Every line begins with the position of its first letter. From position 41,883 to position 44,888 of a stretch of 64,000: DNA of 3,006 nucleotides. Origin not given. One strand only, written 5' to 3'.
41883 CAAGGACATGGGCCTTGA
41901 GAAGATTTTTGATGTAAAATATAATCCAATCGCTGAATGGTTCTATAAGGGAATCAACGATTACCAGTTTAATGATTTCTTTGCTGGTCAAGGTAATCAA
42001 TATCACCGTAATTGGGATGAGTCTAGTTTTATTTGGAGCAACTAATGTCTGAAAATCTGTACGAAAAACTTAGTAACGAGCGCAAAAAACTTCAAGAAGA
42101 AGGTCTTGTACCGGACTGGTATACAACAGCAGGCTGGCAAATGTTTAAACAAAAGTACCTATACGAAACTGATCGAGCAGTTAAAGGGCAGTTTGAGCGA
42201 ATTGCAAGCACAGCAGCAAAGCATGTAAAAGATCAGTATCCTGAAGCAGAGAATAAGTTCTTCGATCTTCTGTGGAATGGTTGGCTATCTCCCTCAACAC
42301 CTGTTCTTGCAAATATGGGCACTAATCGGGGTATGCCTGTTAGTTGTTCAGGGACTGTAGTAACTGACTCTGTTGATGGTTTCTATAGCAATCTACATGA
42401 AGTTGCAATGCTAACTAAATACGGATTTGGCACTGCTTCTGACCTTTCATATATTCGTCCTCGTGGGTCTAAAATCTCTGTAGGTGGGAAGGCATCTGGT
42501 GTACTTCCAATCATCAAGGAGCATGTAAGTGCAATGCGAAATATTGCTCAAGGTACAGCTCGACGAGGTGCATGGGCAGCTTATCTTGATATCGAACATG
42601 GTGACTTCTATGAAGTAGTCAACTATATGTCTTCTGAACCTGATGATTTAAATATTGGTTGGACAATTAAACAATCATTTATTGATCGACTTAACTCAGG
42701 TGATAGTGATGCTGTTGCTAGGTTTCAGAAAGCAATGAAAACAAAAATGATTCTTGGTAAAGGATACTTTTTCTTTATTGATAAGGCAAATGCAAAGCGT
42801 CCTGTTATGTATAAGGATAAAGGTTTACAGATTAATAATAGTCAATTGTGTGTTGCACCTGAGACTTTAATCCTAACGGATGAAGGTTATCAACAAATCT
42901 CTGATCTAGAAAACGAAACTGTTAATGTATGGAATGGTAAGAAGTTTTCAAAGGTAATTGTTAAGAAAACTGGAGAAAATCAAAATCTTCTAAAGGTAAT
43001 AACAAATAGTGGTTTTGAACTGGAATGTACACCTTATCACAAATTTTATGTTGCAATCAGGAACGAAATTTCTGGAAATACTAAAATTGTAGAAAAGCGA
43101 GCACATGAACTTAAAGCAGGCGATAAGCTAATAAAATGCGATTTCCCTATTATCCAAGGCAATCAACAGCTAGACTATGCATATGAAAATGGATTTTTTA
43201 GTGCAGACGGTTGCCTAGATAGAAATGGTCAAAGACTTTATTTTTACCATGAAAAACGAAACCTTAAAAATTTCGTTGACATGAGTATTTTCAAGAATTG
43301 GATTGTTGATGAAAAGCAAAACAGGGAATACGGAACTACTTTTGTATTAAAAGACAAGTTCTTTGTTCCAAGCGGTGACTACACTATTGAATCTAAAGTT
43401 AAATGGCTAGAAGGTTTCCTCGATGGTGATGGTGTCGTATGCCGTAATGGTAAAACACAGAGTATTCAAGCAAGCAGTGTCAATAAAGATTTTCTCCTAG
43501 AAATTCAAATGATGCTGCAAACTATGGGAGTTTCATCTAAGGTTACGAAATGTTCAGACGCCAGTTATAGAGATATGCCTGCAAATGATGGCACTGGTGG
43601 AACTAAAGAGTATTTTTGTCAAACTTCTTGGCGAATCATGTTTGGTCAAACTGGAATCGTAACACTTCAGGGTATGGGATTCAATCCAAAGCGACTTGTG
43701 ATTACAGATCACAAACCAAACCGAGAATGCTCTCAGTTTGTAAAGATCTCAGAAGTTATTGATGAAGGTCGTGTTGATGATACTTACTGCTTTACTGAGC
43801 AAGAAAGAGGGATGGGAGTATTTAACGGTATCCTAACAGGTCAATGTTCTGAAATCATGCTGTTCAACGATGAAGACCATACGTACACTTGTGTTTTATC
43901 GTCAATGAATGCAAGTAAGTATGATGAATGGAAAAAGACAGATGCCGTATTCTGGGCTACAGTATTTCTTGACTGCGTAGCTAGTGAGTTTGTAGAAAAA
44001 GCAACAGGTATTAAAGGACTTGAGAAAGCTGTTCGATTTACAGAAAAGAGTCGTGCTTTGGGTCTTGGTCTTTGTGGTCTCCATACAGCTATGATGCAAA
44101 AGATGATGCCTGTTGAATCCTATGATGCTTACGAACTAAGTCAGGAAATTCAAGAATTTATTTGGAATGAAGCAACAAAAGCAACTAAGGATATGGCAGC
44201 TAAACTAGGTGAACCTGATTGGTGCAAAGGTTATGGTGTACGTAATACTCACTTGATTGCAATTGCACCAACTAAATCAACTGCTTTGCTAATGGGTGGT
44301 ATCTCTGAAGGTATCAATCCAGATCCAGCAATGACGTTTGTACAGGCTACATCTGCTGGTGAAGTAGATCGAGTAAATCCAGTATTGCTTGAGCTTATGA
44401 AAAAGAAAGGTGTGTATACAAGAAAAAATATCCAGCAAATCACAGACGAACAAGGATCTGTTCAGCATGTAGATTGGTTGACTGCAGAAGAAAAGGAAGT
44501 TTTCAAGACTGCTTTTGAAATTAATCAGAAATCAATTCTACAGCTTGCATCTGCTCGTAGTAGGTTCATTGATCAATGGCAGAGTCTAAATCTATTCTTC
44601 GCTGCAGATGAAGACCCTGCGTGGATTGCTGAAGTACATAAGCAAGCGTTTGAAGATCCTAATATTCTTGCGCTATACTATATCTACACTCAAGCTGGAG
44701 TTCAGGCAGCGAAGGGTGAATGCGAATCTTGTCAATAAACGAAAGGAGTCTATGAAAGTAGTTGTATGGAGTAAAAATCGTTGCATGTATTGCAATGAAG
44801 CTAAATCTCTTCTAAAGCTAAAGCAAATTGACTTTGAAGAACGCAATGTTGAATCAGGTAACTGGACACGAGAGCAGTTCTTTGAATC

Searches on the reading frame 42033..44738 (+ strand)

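Call 21: search_protein_families(library=phrogs, proteins=[window:42033-44738:+], max_evalue=0.00001)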
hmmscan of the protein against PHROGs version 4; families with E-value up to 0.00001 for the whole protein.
window:42033-44738:+ (901 aa): 9 families
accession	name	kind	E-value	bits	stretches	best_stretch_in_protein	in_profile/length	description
phrog_30939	-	DNA, RNA and nucleotide metabolism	5.8e-158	528.5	2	602-901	665-977/977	ribonucleotide reductase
phrog_84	-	DNA, RNA and nucleotide metabolism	3.1e-130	437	2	604-901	487-795/975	ribonucleoside-diphosphate reductase large subunit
phrog_12229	-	DNA, RNA and nucleotide metabolism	2.2e-60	205.7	1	26-372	3-374/577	ribonucleotide reductase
phrog_3844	-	moron, auxiliary metabolic gene and host takeover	5.6e-45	155.1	2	731-901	307-450/451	NrdA-like aerobic NDP reductase large subunit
phrog_3987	-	DNA, RNA and nucleotide metabolism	9.5e-29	101.3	1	11-195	131-313/467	ribonucleotide reductase large subunit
phrog_29665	-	unknown function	4.5e-28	99.1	1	609-746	1-150/150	-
phrog_33412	-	unknown function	1.6e-19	71.1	1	777-885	13-121/140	-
phrog_367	-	DNA, RNA and nucleotide metabolism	9.3e-12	44.9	1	598-863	381-626/701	ribonucleotide reductase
phrog_6132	-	DNA, RNA and nucleotide metabolism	2.3e-10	41.3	1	55-174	168-288/530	ribonucleotide reductase large subunit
